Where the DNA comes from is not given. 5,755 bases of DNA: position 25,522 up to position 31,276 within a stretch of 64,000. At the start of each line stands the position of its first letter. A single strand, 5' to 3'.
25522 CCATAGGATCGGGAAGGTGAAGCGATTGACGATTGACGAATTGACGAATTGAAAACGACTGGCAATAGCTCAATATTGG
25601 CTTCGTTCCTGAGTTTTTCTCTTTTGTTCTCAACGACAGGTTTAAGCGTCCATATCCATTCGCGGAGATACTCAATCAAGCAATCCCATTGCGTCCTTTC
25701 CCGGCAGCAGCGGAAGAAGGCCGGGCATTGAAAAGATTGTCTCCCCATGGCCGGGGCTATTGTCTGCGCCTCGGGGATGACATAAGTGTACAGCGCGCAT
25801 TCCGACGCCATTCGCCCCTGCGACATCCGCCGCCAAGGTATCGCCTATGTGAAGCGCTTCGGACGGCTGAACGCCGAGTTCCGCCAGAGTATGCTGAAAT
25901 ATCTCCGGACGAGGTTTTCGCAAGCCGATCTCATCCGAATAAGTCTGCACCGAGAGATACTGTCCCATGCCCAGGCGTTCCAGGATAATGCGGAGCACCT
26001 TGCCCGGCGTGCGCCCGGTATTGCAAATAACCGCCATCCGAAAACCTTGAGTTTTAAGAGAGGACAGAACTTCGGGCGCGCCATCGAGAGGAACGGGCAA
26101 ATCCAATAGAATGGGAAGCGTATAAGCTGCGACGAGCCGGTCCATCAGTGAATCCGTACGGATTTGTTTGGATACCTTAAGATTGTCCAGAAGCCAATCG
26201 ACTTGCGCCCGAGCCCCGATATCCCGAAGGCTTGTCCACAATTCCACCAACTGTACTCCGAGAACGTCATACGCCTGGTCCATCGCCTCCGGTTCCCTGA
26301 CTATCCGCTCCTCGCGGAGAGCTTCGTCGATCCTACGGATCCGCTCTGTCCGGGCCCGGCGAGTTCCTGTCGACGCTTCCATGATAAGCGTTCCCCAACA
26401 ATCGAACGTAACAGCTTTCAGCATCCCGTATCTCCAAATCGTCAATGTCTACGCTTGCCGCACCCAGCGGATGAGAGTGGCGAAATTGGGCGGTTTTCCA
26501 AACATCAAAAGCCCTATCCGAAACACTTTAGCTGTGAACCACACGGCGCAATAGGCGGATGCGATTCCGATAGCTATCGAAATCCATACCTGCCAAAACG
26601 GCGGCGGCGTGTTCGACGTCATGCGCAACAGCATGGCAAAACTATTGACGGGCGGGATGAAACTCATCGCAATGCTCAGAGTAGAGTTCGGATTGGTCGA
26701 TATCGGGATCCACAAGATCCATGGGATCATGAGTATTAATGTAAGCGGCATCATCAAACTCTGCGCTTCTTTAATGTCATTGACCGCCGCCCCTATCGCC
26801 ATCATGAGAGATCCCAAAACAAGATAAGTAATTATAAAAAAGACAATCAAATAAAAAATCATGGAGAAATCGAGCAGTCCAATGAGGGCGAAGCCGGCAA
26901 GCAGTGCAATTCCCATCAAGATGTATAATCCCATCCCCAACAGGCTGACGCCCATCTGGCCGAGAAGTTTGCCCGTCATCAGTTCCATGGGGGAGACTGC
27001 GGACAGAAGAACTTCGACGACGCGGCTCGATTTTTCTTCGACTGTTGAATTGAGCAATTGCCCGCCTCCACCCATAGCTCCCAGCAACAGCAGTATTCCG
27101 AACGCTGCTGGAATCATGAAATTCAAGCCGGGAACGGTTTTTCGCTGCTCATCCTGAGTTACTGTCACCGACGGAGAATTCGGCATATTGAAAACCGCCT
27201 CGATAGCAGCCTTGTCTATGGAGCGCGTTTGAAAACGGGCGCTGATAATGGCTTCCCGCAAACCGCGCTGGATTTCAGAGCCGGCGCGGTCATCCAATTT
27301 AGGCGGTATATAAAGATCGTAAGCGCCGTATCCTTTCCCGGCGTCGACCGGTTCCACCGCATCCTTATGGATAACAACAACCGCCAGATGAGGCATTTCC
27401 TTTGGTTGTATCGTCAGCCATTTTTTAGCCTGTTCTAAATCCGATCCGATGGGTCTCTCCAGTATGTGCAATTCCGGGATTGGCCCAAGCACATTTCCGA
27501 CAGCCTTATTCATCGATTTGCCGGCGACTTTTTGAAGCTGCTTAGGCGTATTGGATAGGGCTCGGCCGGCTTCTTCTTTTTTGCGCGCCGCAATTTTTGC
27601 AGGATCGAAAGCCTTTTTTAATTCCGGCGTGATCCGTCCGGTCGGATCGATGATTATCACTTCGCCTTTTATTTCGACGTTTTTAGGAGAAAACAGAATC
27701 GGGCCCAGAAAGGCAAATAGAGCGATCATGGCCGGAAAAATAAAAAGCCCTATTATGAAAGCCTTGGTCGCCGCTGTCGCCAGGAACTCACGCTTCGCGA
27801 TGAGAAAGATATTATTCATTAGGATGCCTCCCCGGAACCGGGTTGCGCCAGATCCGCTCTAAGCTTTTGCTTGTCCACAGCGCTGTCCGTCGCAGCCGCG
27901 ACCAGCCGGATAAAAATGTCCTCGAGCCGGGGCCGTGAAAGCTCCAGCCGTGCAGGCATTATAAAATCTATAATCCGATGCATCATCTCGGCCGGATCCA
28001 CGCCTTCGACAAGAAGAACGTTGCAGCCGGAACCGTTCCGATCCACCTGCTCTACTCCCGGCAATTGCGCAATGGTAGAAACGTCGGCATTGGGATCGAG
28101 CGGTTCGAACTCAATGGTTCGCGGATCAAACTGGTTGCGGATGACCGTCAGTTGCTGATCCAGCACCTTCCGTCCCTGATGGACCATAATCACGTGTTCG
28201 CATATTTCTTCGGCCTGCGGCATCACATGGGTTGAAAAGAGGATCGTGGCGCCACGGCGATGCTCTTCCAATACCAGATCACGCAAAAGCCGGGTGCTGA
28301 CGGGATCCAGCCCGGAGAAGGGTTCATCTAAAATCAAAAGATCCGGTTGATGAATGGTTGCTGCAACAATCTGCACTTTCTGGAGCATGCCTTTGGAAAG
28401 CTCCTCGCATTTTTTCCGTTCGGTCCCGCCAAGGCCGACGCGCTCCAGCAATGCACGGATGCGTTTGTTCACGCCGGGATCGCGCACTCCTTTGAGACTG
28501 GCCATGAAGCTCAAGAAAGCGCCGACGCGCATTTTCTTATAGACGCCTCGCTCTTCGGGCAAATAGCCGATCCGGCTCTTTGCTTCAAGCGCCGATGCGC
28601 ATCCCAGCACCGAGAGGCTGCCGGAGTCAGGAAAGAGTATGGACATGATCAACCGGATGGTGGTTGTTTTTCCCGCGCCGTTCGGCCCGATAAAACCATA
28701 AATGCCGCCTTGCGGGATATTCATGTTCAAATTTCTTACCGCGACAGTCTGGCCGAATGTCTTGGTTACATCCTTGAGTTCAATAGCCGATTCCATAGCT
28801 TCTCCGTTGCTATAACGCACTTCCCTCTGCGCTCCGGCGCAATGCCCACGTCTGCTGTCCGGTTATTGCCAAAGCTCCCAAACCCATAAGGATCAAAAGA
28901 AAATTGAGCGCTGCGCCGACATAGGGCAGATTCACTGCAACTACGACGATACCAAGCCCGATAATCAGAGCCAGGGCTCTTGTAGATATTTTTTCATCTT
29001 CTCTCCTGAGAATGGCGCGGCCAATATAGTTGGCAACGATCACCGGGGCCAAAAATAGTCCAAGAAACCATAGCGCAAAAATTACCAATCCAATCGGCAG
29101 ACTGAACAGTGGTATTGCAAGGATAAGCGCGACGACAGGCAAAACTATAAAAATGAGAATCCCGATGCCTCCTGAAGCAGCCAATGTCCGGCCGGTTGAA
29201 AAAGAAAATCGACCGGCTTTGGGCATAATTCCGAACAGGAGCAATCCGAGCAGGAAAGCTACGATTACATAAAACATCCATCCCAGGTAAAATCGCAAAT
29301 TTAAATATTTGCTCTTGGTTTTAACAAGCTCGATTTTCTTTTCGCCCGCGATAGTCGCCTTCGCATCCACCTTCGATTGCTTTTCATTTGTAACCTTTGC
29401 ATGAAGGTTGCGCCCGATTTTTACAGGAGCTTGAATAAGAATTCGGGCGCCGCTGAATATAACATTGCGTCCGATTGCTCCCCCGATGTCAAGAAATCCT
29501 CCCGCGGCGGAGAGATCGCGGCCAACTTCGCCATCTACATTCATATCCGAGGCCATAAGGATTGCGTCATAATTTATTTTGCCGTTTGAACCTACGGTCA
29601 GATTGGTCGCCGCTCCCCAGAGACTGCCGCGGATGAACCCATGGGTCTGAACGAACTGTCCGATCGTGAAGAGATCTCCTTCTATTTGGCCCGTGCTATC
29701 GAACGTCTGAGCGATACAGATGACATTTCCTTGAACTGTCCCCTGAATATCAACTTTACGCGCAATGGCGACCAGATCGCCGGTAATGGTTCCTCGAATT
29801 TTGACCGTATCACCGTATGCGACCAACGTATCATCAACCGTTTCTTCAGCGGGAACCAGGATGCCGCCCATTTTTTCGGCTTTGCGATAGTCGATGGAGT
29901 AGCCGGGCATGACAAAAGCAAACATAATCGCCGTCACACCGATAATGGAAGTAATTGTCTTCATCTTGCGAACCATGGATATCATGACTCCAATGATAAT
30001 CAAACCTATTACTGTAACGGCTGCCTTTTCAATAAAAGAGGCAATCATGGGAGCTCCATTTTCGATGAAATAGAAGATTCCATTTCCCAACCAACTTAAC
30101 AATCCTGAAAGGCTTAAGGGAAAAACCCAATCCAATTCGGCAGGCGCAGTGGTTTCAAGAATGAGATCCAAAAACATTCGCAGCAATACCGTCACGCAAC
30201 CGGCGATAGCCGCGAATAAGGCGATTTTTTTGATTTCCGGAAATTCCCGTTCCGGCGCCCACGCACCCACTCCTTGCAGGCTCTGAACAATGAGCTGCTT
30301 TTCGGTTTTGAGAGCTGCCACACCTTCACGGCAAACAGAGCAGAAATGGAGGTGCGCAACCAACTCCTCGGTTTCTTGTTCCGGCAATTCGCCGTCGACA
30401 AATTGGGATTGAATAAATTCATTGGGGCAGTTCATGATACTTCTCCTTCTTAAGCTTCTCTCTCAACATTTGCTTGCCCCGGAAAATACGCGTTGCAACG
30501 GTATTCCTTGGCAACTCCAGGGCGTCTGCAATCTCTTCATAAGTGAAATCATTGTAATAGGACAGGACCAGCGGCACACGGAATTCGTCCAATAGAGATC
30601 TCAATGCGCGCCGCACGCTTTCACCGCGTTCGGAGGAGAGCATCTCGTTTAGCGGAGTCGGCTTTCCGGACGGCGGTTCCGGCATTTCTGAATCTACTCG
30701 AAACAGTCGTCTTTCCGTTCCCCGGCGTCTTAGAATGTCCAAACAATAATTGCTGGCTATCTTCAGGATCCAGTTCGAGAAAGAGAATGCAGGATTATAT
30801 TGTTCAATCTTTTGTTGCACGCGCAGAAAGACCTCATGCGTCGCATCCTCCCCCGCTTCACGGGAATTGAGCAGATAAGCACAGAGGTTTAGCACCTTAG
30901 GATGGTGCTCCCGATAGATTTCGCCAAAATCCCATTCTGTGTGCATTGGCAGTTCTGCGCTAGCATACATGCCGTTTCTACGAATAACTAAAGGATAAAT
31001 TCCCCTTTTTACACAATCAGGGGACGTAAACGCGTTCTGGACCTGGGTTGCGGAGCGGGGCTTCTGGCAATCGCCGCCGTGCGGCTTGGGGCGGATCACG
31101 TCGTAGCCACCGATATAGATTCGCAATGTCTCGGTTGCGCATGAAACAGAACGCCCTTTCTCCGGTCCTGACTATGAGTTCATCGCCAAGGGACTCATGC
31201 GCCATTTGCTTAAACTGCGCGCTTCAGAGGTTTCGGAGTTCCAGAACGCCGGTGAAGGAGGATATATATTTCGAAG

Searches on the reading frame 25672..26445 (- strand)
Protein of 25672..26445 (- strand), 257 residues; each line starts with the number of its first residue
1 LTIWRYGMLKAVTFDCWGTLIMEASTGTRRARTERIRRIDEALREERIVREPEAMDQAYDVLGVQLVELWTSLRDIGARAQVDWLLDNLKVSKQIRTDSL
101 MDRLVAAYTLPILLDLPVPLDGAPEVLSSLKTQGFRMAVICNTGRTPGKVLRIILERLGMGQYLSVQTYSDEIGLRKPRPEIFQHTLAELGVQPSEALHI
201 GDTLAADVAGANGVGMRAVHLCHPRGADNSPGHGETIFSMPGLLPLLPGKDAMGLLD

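Call 7: search_protein_families(library=pfam, proteins=[window:25672-26445:-])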
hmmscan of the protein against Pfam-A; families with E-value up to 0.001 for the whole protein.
window:25672-26445:- (257 aa): 4 families
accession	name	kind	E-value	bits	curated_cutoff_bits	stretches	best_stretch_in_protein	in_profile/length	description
PF00702.32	Hydrolase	-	1.2e-23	84.9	26.4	1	10-215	2-191/191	haloacid dehalogenase-like hydrolase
PF13419.12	HAD_2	-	4.1e-15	56.8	23.8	1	100-219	61-176/178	Haloacid dehalogenase-like hydrolase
PF13242.12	Hydrolase_like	-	9.3e-10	38.7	22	1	175-219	2-46/75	HAD-hyrolase-like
PF13344.12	Hydrolase_6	-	0.00011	22.7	27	0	113-160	9-56/101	Haloacid dehalogenase-like hydrolase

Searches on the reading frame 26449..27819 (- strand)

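Call 7: search_protein_families(library=pfam, proteins=[window:26449-27819:-])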
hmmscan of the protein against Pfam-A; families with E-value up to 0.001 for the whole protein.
window:26449-27819:- (456 aa): 3 families
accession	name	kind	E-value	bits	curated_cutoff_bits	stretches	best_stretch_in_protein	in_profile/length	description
PF12698.13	ABC2_membrane_3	-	1.8e-29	103.4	31.6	1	196-430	123-346/347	ABC-2 family transporter protein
PF12679.13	ABC2_membrane_2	-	2.8e-07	30.5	27.2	1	260-428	91-271/283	ABC-2 family transporter protein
PF01061.29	ABC2_membrane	-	0.00089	19.3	26.9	1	231-376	51-186/211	ABC-2 type transporter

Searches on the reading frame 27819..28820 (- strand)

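Call 7: search_protein_families(library=pfam, proteins=[window:27819-28820:-])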
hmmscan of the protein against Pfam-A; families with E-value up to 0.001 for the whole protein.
window:27819-28820:- (333 aa): 4 families
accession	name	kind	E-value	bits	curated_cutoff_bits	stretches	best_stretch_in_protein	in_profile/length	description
PF00005.33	ABC_tran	-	5.5e-26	92.2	25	1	29-168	2-136/137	ABC transporter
PF13304.12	AAA_21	-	2.3e-15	57.9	27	1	140-198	237-298/304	AAA domain, putative AbiEii toxin, Type IV TA system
PF13732.12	DrrA1-3_C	-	6.4e-08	33.6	27.4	1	226-307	5-81/81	ATP-binding protein DrrA1-3-like, C-terminal domain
PF13476.12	AAA_23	-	0.00049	21.2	27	1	29-69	11-50/201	AAA domain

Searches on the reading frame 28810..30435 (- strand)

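Call 7: search_protein_families(library=pfam, proteins=[window:28810-30435:-])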
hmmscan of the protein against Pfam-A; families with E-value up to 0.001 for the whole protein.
window:28810-30435:- (541 aa): 2 families
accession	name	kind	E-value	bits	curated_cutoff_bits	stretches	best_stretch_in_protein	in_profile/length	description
PF13490.11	zf-HC2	-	3.8e-05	24.1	22.2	1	10-36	9-35/35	Putative zinc-finger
PF04519.19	Bactofilin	-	5.9e-05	23.7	27.9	0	211-271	37-96/98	Polymer-forming cytoskeletal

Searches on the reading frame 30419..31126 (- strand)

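Call 7: search_protein_families(library=pfam, proteins=[window:30419-31126:-])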
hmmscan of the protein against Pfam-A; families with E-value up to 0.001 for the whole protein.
window:30419-31126:- (235 aa): 3 families
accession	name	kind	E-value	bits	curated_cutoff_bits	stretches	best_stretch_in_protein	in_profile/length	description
PF04542.20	Sigma70_r2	-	1.9e-14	53.6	24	1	70-136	1-69/71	Sigma-70 region 2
PF08281.18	Sigma70_r4_2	-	4.9e-12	45.8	25.7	1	170-221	3-54/54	Sigma-70, region 4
PF04545.22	Sigma70_r4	-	3e-07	30.3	24.1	1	174-223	1-50/50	Sigma-70, region 4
